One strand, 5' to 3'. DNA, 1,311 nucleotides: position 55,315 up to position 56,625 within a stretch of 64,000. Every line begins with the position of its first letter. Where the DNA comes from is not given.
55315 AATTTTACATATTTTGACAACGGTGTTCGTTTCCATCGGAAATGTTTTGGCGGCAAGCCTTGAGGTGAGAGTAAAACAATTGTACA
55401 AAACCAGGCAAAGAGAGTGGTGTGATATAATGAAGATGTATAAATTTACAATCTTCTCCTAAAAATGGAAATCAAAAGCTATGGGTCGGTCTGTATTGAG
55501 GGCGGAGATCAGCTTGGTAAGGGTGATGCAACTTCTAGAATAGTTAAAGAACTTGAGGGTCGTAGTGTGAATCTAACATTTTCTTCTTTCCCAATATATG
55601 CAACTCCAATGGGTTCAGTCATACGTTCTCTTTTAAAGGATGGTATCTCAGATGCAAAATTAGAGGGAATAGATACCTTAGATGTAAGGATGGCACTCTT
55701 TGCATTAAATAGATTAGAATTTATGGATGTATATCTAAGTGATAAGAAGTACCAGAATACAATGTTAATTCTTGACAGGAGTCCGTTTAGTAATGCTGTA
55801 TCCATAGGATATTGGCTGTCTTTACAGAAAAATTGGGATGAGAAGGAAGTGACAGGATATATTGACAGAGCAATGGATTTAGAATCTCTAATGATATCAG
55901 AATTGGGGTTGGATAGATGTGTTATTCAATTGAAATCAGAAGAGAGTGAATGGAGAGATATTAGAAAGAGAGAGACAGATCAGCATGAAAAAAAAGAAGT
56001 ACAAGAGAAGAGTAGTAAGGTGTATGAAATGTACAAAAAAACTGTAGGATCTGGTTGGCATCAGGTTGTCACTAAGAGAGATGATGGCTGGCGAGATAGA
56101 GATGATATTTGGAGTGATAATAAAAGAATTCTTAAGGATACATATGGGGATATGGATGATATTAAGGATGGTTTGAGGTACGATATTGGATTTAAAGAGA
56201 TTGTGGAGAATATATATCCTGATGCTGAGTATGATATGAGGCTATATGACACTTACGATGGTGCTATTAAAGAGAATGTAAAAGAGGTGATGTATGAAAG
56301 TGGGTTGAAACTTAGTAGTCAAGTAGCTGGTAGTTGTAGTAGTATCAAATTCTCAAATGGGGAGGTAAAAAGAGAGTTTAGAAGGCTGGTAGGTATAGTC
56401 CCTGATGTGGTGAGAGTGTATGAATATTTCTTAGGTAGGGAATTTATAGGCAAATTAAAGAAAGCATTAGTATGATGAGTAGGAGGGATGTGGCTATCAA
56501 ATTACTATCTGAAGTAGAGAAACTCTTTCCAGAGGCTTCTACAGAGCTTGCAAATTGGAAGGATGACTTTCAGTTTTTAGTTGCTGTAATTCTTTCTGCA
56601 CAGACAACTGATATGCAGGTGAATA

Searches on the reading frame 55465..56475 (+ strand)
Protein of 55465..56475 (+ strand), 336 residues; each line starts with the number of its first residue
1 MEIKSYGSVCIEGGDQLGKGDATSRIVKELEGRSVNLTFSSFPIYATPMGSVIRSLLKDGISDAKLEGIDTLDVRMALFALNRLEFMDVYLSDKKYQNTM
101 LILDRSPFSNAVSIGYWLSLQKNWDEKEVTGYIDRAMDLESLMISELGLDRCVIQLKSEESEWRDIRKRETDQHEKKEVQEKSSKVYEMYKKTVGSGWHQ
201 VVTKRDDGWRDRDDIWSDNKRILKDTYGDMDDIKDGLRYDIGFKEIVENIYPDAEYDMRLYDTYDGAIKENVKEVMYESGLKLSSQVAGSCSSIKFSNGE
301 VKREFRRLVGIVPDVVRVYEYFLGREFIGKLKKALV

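Call 84: search_protein_families(library=pfam, proteins=[window:55465-56475:+], max_evalue=0.0001)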
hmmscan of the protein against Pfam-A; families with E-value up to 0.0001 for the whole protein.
window:55465-56475:+ (336 aa): 1 family
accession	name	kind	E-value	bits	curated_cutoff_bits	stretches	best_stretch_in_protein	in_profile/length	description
PF02223.23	Thymidylate_kin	-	1e-08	35.5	27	1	11-112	1-94/185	Thymidylate kinase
